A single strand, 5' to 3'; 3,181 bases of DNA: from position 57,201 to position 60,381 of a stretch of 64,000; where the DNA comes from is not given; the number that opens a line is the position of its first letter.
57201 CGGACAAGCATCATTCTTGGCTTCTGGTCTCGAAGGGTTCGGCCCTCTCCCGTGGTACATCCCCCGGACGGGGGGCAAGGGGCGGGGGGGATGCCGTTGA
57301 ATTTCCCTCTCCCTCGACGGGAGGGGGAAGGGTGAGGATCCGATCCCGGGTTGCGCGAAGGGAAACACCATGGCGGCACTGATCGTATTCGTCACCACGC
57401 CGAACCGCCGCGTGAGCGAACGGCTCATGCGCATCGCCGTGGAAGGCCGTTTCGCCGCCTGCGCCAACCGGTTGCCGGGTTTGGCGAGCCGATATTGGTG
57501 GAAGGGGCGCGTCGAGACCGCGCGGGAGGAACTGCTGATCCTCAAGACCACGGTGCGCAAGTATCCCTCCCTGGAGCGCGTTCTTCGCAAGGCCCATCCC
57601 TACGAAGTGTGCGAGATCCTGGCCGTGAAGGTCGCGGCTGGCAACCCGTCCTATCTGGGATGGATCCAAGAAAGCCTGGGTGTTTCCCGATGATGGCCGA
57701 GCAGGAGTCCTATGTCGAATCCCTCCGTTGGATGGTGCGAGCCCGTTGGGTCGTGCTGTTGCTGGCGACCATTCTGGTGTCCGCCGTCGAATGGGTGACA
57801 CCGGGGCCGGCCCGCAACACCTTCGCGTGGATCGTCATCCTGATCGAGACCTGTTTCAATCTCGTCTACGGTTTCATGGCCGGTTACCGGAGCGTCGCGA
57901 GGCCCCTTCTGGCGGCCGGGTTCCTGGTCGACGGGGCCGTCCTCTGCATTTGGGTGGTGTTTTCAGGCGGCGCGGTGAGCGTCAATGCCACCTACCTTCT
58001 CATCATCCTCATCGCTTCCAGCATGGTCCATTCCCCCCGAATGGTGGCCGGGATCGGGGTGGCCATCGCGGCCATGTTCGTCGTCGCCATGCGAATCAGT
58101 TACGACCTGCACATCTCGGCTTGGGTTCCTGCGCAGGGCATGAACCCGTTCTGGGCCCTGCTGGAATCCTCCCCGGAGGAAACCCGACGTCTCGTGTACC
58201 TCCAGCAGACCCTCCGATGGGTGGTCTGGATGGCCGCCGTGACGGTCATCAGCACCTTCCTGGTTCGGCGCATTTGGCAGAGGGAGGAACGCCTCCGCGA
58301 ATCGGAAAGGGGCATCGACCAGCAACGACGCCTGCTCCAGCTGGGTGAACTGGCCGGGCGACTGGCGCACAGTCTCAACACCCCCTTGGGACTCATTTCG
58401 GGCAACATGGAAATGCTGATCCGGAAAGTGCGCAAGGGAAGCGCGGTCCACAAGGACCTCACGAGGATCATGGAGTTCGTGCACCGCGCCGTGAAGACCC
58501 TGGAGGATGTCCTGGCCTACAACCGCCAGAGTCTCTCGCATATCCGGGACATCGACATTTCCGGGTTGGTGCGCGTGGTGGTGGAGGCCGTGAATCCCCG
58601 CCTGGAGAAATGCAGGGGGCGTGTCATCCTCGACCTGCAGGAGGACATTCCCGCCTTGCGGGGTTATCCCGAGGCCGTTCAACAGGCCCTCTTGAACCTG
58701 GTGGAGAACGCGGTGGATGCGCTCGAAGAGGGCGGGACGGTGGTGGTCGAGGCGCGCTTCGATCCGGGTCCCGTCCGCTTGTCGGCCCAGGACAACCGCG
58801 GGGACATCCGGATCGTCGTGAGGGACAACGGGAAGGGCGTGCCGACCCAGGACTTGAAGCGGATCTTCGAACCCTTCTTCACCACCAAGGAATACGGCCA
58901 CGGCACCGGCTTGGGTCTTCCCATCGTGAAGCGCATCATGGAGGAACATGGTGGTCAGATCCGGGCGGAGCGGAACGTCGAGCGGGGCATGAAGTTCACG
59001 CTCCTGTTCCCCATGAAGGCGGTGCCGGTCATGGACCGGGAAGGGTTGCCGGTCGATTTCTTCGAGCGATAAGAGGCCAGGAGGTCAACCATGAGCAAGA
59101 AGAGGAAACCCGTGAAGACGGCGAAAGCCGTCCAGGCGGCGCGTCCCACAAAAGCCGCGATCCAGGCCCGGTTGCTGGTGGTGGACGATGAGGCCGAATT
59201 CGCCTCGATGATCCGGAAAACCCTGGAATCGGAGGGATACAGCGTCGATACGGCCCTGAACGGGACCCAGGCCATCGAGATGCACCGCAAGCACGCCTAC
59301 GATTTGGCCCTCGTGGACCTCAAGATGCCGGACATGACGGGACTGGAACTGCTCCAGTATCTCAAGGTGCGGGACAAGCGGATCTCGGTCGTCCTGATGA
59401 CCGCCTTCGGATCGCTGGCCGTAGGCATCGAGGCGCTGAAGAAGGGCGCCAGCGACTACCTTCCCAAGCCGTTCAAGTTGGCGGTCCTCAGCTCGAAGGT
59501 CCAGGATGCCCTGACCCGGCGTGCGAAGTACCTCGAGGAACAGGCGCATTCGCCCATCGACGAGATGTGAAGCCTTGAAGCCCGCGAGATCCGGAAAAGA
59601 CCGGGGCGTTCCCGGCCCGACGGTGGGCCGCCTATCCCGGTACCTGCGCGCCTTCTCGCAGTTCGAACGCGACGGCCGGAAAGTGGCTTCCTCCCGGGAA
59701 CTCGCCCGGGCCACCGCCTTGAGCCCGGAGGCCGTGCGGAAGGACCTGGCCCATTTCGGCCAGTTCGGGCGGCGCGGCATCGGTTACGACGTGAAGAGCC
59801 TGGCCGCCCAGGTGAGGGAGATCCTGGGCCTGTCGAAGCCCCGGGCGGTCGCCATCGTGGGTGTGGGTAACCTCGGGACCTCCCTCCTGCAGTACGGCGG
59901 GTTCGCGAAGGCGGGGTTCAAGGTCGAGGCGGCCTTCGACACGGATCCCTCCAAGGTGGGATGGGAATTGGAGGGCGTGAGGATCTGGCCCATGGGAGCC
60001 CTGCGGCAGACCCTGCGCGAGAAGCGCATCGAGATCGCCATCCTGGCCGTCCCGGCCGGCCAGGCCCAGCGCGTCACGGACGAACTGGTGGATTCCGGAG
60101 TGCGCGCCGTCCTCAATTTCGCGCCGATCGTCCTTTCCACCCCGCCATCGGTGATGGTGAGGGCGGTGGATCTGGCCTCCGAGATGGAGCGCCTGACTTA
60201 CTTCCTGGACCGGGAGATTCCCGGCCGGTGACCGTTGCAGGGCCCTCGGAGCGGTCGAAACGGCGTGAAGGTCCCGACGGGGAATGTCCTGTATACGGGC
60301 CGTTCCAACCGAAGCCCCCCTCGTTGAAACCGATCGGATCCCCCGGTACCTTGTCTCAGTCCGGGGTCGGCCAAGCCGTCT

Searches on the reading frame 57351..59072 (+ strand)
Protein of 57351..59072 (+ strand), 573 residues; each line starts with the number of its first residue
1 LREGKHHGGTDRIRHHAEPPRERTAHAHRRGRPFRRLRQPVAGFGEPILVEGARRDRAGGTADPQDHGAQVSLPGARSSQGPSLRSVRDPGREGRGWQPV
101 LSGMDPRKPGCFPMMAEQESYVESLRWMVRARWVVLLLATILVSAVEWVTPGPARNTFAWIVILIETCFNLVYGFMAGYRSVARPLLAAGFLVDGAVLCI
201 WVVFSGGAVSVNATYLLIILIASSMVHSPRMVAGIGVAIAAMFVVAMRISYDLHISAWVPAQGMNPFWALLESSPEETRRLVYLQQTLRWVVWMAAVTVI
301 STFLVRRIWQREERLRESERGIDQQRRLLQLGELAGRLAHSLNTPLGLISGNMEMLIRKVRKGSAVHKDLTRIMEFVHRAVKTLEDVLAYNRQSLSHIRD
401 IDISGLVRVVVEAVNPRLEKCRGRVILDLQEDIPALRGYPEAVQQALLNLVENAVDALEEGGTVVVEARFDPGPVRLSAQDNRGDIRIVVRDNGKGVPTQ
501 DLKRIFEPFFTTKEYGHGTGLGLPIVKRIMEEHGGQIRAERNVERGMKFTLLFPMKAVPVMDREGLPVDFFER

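Call 3: search_protein_families(library=pfam, proteins=[window:57351-59072:+], max_evalue=0.01)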
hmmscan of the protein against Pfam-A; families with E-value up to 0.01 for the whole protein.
window:57351-59072:+ (573 aa): 4 families
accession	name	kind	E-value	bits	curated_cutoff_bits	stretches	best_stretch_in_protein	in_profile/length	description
PF02518.31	HATPase_c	-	8.9e-27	94.2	26.4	1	440-556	3-110/111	Histidine kinase-, DNA gyrase B-, and HSP90-like ATPase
PF00512.31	HisKA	-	4.2e-06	27.1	26.9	1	331-392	2-62/66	His Kinase A (phospho-acceptor) domain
PF13589.12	HATPase_c_3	-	2.1e-05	25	25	1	444-514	4-61/137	Histidine kinase-, DNA gyrase B-, and HSP90-like ATPase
PF13581.12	HATPase_c_2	-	3.4e-05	24.3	27.4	1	458-539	36-118/127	Histidine kinase-like ATPase domain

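Call 4: search_protein_families(library=ncbifam, proteins=[window:57351-59072:+], max_evalue=0.01)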
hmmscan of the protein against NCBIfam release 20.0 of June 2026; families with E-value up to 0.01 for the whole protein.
window:57351-59072:+ (573 aa): 85 families (the best 25 are shown)
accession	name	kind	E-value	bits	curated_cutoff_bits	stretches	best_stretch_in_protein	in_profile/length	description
NF010411.0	PRK13837.1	equivalog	2e-46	158.4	647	1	287-557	409-677/828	two-component system VirA-like sensor kinase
NF008468.0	PRK11360.1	equivalog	1.9e-45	155.4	646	1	316-557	381-610/616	two-component system sensor histidine kinase AtoS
NF007688.0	PRK10364.1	equivalog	3.6e-40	138.1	479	1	290-557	204-453/460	two-component system sensor histidine kinase ZraS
NF010076.0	PRK13557.1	subfamily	1.9e-33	115.7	631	1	314-556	146-395/540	histidine kinase famiy protein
NF046020.1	HisKinCckABruc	equivalog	1e-31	109.6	1000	1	318-556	467-708/868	cell cycle histidine kinase CckA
NF052574.1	HisKinEspCMyxo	equivalog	2.9e-31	108.4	1200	1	327-557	413-639/785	serine histidine kinase EspC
NF046044.1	PnpS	equivalog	1.5e-29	103.3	400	1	338-554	177-390/390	two-component system histidine kinase PnpS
NF046026.1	HisKinCckACaul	equivalog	5.3e-29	100.8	1000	1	318-558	289-535/678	cell cycle histidine kinase CckA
NF047466.1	hybrid_RR_LvrB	exception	5.9e-29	101.4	500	1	316-555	137-376/377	hybrid histidine kinase/response regulator LvrB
TIGR02966.1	phoR_proteo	equivalog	3e-27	95.5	334.2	1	337-553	120-333/333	phosphate regulon sensor histidine kinase PhoR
NF033792.0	ActS_PrrB_HisK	equivalog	7e-26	91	350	1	125-544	10-406/423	ActS/PrrB/RegB family redox-sensitive histidine kinase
NF047497.1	HK_LIC_12097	equivalog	1.2e-25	90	500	1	315-555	134-366/367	LIC_12097 family sensor histidine kinase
NF008312.0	PRK11100.1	equivalog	2.2e-25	89.5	356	1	337-556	262-475/477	two-component system sensor histidine kinase CreC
NF038348.1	T2SS_HK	subfamily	6.4e-24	84.3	450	1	401-555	432-573/574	histidine kinase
NF052573.1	HisKinEspAMyxo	equivalog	2.4e-22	78.8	1400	1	322-552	375-608/755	serine histidine kinase EspA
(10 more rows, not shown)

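Call 83: search_protein_families(library=pfam, proteins=[window:57690-59072:+], max_evalue=0.001)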
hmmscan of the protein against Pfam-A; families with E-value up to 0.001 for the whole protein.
window:57690-59072:+ (460 aa): 4 families
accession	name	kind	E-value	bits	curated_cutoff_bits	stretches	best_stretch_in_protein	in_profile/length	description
PF02518.31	HATPase_c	-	6.4e-27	94.6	26.4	1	327-443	3-110/111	Histidine kinase-, DNA gyrase B-, and HSP90-like ATPase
PF00512.31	HisKA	-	3.1e-06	27.6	26.9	1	218-279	2-62/66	His Kinase A (phospho-acceptor) domain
PF13589.12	HATPase_c_3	-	1.5e-05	25.4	25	1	331-401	4-61/137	Histidine kinase-, DNA gyrase B-, and HSP90-like ATPase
PF13581.12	HATPase_c_2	-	2.9e-05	24.5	27.4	1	345-426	36-118/127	Histidine kinase-like ATPase domain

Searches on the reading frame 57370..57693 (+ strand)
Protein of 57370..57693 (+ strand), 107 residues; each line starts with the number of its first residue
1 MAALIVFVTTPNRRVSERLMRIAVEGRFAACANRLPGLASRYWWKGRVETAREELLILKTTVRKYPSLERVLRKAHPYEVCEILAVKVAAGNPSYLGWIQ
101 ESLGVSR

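Call 29: search_protein_families(library=padloc, proteins=[window:57370-57693:+], max_evalue=0.01)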
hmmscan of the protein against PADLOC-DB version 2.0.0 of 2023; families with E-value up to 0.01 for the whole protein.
window:57370-57693:+ (107 aa): 0 families

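Call 83: search_protein_families(library=pfam, proteins=[window:57370-57693:+], max_evalue=0.001)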
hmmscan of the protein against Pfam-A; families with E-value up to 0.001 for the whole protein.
window:57370-57693:+ (107 aa): 1 family
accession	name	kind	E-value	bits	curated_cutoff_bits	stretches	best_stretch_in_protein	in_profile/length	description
PF03091.20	CutA1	-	1.3e-31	108.7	22.4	1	5-101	2-98/99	CutA1 divalent ion tolerance protein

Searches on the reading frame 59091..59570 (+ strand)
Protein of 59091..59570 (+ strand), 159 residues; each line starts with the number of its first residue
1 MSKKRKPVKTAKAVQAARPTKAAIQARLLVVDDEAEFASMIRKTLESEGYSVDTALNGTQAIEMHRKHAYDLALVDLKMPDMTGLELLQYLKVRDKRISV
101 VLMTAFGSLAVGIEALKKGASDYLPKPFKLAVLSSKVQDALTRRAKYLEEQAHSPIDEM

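Call 83: search_protein_families(library=pfam, proteins=[window:59091-59570:+], max_evalue=0.001)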
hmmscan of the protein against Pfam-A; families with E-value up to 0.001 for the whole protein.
window:59091-59570:+ (159 aa): 1 family
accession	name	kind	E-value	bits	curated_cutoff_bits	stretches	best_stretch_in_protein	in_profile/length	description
PF00072.30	Response_reg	-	1.2e-30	106.4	30.2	1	29-137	2-110/111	Response regulator receiver domain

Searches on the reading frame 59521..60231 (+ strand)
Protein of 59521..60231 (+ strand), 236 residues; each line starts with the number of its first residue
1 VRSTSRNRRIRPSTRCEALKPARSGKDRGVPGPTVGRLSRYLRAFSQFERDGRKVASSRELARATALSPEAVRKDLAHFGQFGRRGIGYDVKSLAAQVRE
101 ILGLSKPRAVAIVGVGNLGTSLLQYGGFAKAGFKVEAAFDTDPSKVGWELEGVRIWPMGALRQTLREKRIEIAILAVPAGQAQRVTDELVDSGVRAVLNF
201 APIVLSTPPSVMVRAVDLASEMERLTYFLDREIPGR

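Call 83: search_protein_families(library=pfam, proteins=[window:59521-60231:+], max_evalue=0.001)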
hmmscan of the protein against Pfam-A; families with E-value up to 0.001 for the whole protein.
window:59521-60231:+ (236 aa): 3 families
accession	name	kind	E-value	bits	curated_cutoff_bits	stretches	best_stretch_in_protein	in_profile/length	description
PF02629.25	CoA_binding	-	2.5e-20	73.5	22.3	1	106-202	2-96/97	CoA binding domain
PF06971.19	Put_DNA-bind_N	-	1.4e-13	51.1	27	1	30-76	2-48/49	Putative DNA-binding protein N-terminus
PF01408.29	GFO_IDH_MocA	-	0.00011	23.4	24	1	110-223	3-113/120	Oxidoreductase family, NAD-binding Rossmann fold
